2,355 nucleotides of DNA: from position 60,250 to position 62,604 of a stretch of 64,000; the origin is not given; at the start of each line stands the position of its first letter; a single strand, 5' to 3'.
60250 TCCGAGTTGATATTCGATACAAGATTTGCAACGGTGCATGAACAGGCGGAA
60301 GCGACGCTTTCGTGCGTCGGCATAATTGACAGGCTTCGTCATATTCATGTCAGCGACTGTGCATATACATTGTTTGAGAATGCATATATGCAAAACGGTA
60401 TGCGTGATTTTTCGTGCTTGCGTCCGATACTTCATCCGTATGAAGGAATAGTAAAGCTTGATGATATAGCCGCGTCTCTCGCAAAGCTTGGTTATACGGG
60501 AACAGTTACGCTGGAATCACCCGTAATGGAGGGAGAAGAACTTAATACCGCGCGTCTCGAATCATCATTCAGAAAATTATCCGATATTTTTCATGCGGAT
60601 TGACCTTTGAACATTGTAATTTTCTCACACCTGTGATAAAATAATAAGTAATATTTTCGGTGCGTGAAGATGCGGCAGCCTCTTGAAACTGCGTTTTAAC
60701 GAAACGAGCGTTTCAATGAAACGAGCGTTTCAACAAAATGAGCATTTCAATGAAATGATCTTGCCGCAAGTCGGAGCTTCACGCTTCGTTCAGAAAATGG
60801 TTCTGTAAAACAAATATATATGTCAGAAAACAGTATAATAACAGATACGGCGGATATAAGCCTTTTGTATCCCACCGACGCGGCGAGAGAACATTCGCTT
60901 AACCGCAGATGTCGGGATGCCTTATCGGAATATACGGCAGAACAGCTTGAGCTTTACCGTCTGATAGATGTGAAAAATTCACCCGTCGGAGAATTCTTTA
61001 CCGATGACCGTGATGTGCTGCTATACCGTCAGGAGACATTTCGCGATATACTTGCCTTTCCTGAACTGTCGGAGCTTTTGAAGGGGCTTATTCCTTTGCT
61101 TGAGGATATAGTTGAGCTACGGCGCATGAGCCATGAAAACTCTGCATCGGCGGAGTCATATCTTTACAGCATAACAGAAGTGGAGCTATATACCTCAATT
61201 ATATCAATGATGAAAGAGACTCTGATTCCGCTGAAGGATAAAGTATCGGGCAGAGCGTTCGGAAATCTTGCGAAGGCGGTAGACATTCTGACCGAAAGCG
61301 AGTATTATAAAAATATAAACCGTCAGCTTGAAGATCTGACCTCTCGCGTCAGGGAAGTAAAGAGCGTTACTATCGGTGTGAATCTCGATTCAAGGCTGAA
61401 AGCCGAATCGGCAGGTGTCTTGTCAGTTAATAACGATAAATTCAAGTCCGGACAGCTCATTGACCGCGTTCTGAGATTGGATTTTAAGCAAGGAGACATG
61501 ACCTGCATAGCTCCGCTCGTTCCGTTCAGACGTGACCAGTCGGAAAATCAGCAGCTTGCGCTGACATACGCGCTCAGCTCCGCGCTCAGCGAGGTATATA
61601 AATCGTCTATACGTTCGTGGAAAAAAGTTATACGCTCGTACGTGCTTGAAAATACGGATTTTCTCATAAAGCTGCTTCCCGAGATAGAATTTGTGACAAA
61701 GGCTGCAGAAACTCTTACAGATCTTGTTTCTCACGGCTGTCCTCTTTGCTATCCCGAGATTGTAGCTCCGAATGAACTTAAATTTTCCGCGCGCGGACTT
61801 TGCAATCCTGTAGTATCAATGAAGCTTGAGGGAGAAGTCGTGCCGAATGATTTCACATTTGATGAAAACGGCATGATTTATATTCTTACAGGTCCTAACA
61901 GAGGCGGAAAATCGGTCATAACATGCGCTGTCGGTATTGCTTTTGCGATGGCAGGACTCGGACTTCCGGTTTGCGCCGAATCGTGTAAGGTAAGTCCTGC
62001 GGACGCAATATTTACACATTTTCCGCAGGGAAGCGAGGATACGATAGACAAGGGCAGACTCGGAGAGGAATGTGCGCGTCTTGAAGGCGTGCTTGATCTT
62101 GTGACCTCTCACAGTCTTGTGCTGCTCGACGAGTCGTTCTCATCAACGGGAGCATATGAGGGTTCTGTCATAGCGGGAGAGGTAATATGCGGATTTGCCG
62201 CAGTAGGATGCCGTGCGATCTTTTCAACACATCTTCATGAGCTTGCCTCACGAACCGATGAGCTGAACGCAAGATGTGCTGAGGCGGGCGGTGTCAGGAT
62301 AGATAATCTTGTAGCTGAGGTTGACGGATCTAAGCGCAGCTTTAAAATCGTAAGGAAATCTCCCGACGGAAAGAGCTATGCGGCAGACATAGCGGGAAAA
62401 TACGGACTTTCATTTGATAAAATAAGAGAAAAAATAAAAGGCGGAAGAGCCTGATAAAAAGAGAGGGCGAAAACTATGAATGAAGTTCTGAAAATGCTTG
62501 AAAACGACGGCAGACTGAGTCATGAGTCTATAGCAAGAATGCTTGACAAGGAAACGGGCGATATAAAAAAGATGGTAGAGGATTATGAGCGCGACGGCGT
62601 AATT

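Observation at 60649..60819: Array of 17-bp palindromic tandem repeats, enclosed by a long-range helix, in the leader of the MutS-like gene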

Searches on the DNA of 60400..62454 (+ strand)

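Call 5: search_rna_families(source=window, start=60400, end=61000, threshold=evalue, max_evalue=10, show_alignments=3)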
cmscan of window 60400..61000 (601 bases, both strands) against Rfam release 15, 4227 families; matches with E-value up to 10: 5.
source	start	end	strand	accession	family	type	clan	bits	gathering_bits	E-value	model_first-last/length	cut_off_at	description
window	60786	60850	-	RF00527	snoMe28S-G3255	Gene; snRNA; snoRNA; CD-box;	CL00066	23.1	44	2.4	1-84/84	no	Small nucleolar RNA Me28S-Gm3255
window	60615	60656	+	RF04355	Plastid-atpF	Intron;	-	21.5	52.5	2.4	1-53/53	no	Plastid-atpF group II-D1 intron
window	60691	60741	+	RF04152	mir-3618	Gene; miRNA;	-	15.8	99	3.5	1-88/88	no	mir-3618 microRNA precursor family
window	60695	60761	-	RF00110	RybB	Gene; sRNA;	-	15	40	2.4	1-79/79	no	RybB RNA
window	60637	60716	+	RF00372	sroH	Gene; sRNA;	-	9.7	80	7.5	1-161/161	no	sroH RNA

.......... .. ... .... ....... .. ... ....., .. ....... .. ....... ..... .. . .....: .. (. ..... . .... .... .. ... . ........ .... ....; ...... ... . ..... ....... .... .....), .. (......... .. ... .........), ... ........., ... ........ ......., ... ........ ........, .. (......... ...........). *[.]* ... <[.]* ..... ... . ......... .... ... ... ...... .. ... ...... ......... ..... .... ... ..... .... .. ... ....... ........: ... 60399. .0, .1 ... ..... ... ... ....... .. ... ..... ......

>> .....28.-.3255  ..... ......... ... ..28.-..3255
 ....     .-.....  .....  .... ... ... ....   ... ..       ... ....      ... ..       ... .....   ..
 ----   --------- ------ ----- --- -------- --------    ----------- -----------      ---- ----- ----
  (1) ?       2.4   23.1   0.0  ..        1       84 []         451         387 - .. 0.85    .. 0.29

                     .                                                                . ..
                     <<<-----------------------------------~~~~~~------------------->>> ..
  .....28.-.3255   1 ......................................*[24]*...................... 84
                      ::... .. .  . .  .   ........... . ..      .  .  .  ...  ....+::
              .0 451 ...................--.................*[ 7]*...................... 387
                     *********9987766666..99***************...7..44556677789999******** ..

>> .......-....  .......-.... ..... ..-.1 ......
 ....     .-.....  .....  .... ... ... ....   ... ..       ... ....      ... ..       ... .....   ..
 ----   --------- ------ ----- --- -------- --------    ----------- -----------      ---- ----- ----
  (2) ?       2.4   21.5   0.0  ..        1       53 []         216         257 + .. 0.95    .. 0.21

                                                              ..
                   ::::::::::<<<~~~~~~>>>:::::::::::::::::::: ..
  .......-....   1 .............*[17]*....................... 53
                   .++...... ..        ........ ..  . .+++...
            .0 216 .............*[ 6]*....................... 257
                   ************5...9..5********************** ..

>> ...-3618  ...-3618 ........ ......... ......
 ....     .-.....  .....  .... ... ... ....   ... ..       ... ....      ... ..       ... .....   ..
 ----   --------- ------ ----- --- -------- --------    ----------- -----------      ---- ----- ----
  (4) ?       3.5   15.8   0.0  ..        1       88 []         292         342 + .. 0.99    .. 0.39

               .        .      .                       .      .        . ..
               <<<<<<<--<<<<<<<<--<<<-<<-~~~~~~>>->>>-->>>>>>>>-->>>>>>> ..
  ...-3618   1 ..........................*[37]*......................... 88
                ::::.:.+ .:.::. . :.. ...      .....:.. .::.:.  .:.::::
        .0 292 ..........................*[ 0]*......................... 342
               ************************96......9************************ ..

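Call 42: search_rna_families(sources=[L004, L005, L006, L127, L128, L130, L131, L134], threshold=evalue, max_evalue=1)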
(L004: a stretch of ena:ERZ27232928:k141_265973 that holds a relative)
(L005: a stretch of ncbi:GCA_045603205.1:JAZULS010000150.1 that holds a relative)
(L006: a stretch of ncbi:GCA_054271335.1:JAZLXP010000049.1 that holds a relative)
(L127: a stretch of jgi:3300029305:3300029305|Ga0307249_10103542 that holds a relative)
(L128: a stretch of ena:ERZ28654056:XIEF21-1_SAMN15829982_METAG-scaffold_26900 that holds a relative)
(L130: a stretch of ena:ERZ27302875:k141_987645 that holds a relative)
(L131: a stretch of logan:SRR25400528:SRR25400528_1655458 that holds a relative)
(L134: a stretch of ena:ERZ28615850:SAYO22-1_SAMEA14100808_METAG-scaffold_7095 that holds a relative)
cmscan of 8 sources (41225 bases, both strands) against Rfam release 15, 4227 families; matches with E-value up to 1: 9.
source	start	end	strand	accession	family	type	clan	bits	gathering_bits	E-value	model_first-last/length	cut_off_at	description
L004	1265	1336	-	RF00005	tRNA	Gene; tRNA;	CL00001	63.1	29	1.6e-11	1-71/71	no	tRNA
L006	1263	1334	-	RF00005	tRNA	Gene; tRNA;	CL00001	63.1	29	1.6e-11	1-71/71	no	tRNA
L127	261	332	-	RF00005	tRNA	Gene; tRNA;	CL00001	63.1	29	1.6e-11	1-71/71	no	tRNA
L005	1326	1397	-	RF00005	tRNA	Gene; tRNA;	CL00001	63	29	1.7e-11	1-71/71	no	tRNA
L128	346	417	-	RF00005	tRNA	Gene; tRNA;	CL00001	61.3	29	5.2e-11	1-71/71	no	tRNA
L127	210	277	-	RF04136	MIR1862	Gene; miRNA;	-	44.2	84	1e-05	1-90/90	no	MIR1862 microRNA precursor family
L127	211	278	+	RF04136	MIR1862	Gene; miRNA;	-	41.5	84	5.5e-05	1-90/90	no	MIR1862 microRNA precursor family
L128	317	424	-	RF00506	Thr_leader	Cis-reg; leader;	-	26.3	55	0.64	1-118/118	no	Threonine operon leader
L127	221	266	-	RF01667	rox1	Cis-reg;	-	25.4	58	0.46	1-59/59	no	Drosophila rox1 ncRNA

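Call 49: search_with_rna_model(model_id=R1, sources=[L004, L005, L006, L127, L128, L130, L131, L134, L135, L044, L045, L046, L047, L048, L050, L051, L052, L053, L054, L055, L056, L057, L058, L059, L060, L061, L062, L063, L064, L065, L066, L067, L069, L070, L073, L074, L075, L076, L077, L078, L080, L082, L083, L084, L085, L086, L087, L088, L089, L090, L091, L092, L093, L094, L095, L096, L097, L098, L099, L101, L102, L103, L105, L106, L107, L108, L109, L111, L114, L115, L116, L117, L118, L119, L120, L121, L122, L123], max_evalue=1, show_alignments=8)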
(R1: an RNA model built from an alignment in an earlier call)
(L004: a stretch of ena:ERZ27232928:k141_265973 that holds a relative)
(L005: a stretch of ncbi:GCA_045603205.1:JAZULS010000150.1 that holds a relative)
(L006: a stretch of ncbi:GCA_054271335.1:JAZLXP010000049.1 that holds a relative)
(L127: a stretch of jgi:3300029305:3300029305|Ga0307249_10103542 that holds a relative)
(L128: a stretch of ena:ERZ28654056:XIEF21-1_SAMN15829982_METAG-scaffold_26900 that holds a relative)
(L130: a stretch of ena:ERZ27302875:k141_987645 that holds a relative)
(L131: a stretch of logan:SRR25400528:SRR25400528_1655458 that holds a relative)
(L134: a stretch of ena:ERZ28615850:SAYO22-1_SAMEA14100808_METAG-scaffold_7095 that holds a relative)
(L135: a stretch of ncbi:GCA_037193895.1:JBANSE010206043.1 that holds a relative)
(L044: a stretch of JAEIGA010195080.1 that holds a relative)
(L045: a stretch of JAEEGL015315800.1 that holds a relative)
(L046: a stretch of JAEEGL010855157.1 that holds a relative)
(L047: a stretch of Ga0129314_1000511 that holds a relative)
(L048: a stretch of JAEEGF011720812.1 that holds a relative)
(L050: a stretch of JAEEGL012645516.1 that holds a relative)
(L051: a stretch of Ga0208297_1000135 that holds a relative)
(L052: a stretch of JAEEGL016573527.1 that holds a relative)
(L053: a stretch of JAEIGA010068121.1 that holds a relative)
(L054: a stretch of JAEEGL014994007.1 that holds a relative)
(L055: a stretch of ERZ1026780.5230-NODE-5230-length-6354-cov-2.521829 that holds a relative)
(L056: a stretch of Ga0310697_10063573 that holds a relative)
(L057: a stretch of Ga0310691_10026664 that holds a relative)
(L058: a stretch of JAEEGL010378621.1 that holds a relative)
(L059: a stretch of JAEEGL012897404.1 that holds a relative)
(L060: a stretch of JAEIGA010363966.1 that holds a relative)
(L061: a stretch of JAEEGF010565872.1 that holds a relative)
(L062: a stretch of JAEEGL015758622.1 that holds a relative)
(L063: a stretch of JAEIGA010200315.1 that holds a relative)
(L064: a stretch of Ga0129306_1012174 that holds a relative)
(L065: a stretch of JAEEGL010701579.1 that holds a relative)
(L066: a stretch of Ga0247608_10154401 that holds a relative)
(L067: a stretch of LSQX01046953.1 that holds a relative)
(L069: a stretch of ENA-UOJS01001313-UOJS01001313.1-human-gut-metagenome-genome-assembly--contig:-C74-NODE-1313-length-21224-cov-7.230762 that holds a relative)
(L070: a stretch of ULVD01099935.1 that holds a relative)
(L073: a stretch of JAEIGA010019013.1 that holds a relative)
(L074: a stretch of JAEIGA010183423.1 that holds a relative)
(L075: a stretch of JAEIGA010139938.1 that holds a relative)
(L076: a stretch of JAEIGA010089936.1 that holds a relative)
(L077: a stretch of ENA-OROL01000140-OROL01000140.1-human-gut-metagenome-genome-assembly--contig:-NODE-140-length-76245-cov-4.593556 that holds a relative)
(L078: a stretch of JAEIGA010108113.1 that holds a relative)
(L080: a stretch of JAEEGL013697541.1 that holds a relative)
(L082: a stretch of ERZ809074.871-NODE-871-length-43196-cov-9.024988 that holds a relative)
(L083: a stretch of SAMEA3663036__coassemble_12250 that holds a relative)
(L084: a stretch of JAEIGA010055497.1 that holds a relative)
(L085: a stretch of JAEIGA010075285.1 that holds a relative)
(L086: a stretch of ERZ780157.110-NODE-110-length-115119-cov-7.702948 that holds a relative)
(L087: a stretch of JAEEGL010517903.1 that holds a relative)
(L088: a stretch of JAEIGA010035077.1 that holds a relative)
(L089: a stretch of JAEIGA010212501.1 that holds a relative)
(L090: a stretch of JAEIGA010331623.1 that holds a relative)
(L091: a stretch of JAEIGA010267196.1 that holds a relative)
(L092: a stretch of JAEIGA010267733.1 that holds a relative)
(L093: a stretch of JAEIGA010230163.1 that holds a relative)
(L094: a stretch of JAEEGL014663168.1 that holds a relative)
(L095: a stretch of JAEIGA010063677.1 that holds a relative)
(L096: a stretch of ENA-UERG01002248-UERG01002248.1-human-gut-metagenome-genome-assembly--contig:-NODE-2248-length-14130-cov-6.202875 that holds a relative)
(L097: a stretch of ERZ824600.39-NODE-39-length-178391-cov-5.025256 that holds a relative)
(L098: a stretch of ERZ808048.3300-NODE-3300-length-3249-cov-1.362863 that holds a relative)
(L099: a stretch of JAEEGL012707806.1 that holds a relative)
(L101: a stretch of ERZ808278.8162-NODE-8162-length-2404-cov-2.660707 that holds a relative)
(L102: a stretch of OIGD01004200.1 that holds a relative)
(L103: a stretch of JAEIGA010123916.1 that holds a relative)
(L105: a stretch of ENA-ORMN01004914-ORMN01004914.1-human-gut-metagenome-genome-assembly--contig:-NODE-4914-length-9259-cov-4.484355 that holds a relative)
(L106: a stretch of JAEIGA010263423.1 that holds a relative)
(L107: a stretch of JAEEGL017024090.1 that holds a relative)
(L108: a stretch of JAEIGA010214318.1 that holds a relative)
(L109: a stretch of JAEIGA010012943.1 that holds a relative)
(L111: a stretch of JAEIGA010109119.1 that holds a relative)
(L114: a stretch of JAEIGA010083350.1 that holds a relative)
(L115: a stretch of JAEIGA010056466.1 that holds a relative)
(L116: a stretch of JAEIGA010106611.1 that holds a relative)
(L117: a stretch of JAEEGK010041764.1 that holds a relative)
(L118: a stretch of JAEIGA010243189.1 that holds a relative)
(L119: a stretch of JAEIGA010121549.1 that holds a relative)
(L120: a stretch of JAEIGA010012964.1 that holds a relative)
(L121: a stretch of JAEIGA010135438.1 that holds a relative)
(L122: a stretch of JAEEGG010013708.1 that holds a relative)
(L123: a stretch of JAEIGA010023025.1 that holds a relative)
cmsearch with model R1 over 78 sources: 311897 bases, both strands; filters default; matches with E-value up to 1: 6.
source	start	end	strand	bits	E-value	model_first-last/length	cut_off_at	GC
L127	1419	1503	+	85.5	7.4e-20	1-84/84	no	0.53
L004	2418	2503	+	79.4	3.6e-18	1-84/84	no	0.49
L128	1503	1590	+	77.7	1.1e-17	1-84/84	no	0.5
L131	1420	1503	+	71.3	6.1e-16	1-84/84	no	0.4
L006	4568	4614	+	17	0.63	1-84/84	no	0.47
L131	3593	3639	+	16.9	0.69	1-84/84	no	0.49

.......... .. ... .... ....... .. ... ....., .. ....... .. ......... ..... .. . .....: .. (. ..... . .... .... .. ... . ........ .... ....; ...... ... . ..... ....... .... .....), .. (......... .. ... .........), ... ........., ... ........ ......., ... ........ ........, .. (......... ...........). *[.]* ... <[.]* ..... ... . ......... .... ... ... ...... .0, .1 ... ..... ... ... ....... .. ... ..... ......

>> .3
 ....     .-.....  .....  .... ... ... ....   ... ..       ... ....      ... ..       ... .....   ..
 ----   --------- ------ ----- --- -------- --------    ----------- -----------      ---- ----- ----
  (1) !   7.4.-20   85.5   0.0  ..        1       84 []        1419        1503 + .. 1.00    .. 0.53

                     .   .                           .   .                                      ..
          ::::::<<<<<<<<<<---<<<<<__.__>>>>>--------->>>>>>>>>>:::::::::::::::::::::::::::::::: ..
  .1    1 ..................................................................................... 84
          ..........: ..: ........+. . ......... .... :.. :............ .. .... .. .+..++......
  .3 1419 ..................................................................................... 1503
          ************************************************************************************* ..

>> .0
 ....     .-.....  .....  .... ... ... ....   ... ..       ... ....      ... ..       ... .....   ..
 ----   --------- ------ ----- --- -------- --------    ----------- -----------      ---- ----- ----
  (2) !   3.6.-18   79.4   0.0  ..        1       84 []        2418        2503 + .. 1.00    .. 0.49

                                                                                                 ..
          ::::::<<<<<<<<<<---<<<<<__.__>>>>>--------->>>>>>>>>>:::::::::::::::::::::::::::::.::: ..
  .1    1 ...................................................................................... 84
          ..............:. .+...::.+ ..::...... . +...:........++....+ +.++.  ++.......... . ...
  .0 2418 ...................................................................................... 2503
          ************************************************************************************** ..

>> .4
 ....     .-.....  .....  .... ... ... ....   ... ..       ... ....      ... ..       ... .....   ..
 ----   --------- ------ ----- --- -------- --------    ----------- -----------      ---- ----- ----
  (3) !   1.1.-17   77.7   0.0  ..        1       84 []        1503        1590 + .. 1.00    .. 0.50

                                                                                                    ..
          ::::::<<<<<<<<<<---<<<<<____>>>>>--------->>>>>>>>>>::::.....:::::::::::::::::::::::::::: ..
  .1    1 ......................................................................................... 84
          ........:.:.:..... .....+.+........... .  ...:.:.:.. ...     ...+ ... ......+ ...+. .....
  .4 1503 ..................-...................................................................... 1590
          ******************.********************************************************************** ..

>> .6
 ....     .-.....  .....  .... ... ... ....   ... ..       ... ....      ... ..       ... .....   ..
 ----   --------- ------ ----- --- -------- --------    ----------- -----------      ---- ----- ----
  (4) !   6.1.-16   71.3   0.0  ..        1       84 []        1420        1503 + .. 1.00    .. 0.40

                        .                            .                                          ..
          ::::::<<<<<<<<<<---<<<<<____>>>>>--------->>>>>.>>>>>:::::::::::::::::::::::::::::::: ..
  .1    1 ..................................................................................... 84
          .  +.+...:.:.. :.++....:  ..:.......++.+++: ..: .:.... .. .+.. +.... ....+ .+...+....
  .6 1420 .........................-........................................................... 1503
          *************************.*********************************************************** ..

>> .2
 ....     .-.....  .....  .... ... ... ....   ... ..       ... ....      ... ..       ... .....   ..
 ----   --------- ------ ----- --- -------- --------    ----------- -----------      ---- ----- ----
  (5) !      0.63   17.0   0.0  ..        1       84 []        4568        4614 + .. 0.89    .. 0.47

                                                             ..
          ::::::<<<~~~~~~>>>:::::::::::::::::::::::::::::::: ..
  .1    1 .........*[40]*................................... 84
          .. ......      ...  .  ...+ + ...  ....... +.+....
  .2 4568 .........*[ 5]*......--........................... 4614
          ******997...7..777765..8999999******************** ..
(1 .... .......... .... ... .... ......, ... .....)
